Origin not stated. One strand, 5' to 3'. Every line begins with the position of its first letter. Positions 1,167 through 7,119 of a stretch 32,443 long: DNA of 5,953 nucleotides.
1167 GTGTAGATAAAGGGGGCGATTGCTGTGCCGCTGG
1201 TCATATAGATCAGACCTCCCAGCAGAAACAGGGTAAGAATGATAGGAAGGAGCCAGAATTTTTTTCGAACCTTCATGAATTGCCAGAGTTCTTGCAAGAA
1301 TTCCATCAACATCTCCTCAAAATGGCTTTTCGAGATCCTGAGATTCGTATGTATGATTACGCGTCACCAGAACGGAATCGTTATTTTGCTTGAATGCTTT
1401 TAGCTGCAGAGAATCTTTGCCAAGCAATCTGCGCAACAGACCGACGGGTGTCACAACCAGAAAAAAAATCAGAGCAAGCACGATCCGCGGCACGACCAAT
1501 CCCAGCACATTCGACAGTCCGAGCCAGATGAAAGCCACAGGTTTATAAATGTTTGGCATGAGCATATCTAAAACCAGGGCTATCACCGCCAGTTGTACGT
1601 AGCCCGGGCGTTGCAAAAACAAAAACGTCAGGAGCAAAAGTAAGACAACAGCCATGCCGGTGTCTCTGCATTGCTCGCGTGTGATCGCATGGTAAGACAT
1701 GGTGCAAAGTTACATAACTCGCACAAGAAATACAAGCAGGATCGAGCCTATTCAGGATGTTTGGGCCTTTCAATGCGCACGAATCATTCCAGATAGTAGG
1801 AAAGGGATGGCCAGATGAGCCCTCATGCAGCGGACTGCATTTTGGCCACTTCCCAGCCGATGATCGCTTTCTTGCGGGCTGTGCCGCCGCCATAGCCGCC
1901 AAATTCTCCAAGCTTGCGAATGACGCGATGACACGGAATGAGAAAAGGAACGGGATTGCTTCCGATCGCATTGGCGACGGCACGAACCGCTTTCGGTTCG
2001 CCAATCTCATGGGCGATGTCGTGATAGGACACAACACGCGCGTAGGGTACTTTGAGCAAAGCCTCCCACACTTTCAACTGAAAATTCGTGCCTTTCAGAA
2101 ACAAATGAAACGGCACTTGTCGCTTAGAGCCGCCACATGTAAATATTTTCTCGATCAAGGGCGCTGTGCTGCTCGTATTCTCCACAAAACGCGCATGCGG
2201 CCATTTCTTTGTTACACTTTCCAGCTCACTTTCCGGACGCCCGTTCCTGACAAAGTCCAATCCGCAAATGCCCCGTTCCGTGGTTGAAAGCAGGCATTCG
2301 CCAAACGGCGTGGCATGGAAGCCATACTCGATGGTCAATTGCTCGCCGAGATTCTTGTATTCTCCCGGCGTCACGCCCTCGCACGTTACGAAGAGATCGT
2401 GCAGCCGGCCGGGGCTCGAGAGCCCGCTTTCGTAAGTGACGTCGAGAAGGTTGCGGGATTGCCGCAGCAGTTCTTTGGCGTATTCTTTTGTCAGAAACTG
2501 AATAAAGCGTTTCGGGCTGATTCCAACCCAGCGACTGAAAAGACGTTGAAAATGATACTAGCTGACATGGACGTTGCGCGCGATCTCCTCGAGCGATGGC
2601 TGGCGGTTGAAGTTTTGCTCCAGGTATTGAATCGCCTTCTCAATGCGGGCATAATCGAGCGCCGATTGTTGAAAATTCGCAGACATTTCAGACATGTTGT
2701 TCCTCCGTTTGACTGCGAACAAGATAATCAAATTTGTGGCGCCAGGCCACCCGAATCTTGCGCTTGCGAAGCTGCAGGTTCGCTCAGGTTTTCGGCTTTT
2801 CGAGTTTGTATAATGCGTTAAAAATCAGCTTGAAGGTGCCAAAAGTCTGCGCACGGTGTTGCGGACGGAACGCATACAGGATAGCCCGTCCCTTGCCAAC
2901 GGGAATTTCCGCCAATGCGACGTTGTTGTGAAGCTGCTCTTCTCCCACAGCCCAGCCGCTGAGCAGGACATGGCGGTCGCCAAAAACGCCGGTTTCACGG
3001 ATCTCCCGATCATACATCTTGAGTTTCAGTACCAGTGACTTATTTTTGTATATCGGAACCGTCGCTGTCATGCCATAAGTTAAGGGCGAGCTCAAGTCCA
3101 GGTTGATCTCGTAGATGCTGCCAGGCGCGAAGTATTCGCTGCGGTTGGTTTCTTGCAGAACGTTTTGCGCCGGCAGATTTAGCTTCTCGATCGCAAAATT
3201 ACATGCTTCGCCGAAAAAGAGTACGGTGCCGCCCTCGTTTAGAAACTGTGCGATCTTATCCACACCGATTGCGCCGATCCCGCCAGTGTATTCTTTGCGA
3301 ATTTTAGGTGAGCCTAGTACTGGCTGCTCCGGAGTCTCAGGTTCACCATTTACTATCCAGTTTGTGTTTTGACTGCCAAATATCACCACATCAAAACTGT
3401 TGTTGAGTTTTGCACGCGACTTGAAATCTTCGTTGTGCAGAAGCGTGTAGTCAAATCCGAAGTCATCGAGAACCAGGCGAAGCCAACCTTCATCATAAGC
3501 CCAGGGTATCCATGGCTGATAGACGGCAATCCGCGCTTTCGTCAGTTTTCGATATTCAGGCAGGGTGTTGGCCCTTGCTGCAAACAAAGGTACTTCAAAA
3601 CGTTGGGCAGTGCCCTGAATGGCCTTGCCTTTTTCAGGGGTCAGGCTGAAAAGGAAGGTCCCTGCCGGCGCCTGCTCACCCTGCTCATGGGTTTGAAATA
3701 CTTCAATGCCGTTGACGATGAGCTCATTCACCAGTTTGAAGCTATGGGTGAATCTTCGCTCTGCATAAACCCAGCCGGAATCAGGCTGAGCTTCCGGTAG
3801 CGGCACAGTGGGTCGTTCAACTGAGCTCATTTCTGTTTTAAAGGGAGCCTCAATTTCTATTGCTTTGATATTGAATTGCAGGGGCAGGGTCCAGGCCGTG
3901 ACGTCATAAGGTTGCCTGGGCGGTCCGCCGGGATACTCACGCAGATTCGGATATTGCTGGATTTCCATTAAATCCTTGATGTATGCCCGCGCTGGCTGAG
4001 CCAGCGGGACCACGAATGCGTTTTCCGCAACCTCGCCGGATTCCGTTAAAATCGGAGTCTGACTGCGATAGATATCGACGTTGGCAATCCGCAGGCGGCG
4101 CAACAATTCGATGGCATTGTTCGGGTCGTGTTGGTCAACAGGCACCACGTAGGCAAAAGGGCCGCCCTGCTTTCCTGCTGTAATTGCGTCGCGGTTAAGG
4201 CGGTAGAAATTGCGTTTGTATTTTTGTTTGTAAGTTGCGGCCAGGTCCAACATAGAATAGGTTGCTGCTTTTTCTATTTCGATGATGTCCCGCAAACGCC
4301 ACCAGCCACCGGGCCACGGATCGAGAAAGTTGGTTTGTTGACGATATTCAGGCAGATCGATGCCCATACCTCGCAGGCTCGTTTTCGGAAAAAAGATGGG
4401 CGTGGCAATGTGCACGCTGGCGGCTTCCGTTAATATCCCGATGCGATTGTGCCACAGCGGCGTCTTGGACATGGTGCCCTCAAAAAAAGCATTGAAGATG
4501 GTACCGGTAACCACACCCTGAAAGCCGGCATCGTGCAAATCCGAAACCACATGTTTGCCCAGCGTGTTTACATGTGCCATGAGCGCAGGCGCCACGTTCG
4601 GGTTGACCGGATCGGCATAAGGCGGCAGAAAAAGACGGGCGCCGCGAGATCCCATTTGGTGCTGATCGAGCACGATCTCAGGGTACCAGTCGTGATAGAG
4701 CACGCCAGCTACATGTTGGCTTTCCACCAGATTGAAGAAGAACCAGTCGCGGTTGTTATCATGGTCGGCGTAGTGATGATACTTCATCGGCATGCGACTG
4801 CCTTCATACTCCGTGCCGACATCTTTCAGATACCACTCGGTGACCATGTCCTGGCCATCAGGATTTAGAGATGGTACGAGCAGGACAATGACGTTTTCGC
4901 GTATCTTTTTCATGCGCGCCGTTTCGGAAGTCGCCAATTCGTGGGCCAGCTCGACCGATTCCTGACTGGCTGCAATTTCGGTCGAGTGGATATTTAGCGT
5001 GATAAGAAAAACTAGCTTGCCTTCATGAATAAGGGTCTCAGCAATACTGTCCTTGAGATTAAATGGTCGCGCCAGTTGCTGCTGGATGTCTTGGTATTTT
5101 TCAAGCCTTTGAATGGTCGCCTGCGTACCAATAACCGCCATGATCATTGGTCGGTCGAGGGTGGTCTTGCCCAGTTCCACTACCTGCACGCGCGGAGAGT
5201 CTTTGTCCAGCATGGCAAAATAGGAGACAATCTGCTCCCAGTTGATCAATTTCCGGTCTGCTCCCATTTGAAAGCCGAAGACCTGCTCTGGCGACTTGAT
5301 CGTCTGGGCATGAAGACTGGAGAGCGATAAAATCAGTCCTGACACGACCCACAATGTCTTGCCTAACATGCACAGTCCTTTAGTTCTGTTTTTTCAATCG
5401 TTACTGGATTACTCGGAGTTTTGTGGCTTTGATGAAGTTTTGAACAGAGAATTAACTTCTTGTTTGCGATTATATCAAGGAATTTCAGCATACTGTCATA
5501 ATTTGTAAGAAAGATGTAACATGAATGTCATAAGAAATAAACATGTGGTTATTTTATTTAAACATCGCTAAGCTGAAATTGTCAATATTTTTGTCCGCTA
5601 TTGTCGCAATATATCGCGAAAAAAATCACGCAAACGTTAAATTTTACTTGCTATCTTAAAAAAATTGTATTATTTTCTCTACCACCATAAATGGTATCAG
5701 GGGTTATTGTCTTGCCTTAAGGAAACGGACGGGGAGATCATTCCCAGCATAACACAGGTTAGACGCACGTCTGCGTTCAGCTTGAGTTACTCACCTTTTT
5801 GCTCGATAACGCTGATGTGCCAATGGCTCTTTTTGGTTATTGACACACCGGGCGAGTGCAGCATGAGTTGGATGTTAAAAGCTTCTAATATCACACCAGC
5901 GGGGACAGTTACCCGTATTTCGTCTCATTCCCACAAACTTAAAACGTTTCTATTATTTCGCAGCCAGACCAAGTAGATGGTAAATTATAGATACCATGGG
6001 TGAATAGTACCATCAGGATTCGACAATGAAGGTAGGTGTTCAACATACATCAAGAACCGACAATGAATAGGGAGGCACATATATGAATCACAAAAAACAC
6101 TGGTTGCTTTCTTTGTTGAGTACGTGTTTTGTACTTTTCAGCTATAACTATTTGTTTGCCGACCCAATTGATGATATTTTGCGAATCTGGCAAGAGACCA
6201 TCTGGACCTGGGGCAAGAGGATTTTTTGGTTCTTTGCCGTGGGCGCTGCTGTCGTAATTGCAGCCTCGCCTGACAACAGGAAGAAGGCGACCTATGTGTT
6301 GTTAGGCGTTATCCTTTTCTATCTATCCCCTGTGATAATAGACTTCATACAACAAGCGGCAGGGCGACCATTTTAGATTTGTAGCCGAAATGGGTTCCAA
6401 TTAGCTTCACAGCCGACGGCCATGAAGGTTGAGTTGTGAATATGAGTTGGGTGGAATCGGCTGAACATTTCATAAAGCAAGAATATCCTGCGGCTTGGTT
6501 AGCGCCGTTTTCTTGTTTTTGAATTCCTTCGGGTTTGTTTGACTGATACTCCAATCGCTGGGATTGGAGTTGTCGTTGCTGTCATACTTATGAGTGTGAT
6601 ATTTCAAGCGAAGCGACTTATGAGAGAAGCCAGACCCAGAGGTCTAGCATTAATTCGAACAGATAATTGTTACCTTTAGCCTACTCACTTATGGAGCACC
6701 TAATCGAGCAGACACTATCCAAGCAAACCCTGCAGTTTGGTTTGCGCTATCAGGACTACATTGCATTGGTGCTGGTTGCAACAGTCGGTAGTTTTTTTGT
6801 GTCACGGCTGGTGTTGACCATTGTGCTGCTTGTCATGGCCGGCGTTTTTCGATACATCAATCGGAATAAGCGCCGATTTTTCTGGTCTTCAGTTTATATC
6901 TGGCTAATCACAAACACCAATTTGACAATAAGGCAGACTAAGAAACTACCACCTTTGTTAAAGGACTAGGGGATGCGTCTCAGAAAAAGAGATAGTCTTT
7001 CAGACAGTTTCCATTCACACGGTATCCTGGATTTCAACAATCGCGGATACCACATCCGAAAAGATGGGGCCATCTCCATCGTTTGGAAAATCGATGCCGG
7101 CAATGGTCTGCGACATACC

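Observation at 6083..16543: Orphan VirB/Trb/Tra-like type IV secretion operon with no coupling protein, relaxase, VirB11 or mobility genes, sitting among housekeeping genes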

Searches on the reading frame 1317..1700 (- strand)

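Call 42: search_protein_families(library=pfam, proteins=[window:1317-1700:-], max_evalue=0.001)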
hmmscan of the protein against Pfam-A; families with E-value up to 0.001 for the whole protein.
window:1317-1700:- (127 aa): 1 family
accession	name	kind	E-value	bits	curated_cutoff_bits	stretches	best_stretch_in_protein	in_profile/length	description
PF19588.4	SxtJ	-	6.9e-06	27.2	24.4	1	36-98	36-98/99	Saxitoxin biosynthesis operon protein SxtJ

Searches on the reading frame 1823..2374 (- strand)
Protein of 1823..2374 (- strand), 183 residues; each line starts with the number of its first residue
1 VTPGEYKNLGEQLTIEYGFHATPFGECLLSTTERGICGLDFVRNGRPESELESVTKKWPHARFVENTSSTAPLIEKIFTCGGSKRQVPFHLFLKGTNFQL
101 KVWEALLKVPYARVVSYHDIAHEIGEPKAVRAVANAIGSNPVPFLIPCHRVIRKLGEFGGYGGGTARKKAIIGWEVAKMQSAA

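Call 42: search_protein_families(library=pfam, proteins=[window:1823-2374:-], max_evalue=0.001)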
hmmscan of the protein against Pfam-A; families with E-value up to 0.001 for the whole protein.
window:1823-2374:- (183 aa): 2 families
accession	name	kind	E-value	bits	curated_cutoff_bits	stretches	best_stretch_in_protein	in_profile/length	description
PF01035.26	DNA_binding_1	-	6.1e-30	103.3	27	1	97-175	1-79/81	6-O-methylguanine DNA methyltransferase, DNA binding domain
PF02870.21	Methyltransf_1N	-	9.9e-05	23.2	21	1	17-52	3-38/71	6-O-methylguanine DNA methyltransferase, ribonuclease-like domain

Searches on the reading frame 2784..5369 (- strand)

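Call 5: search_protein_families(library=pfam, proteins=[window:2784-5369:-], max_evalue=0.01)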
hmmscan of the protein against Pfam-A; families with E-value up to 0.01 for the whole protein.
window:2784-5369:- (861 aa): 1 family
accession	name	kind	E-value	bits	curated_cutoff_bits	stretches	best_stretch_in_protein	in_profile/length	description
PF00246.29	Peptidase_M14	-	8.2e-15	55.6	21.6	1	50-211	4-135/286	Zinc carboxypeptidase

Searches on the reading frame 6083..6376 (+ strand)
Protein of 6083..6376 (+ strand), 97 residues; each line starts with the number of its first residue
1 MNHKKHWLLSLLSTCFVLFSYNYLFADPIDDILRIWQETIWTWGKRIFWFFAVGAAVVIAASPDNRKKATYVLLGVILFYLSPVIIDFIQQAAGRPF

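Call 4: search_protein_families(library=pfam, proteins=[window:6083-6376:+], max_evalue=1)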
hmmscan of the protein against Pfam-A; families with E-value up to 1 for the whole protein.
window:6083-6376:+ (97 aa): 3 families
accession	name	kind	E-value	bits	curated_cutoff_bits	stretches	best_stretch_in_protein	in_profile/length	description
PF04956.18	TrbC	-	0.00017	22.1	27.9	1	3-89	7-98/98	TrbC/VIRB2 pilin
PF10642.14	Tom5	-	0.079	13.4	26.1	1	72-90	27-45/46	Mitochondrial import receptor subunit or translocase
PF07695.17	7TMR-DISM_7TM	-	0.15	12.4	29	1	4-85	92-168/205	7TM diverse intracellular signalling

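Call 16: search_protein_families(library=ncbifam, proteins=[window:6083-6376:+], max_evalue=1)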
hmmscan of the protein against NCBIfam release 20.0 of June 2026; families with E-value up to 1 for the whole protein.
window:6083-6376:+ (97 aa): 1 family
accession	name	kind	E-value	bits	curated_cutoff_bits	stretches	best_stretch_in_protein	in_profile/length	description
NF046093.1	AZOBR_p60025_fam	subfamily_domain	0.002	17.4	150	1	3-58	140-194/232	AZOBR_p60025 family cell surface glycopolymer formation protein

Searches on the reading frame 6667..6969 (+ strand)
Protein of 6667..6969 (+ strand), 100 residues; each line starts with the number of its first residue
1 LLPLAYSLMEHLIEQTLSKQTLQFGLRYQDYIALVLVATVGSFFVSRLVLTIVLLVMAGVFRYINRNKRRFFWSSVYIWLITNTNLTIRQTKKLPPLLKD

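Call 4: search_protein_families(library=pfam, proteins=[window:6667-6969:+], max_evalue=1)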
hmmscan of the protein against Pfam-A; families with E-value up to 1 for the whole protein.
window:6667-6969:+ (100 aa): 4 families
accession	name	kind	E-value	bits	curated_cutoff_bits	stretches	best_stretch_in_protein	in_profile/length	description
PF07178.16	TraL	-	0.0093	16.7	24.4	1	13-96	3-83/90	TraL protein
PF05101.18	VirB3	-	0.016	16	23.9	1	17-72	9-64/84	Type IV secretory pathway, VirB3-like protein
PF00902.23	TatC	-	0.034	14.4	25.1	1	5-74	113-185/208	Sec-independent protein translocase protein (TatC)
PF04241.20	DUF423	-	0.081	13.6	25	1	11-61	7-61/86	Protein of unknown function (DUF423)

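Call 16: search_protein_families(library=ncbifam, proteins=[window:6667-6969:+], max_evalue=1)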
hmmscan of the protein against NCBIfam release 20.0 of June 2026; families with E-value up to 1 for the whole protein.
window:6667-6969:+ (100 aa): 0 families
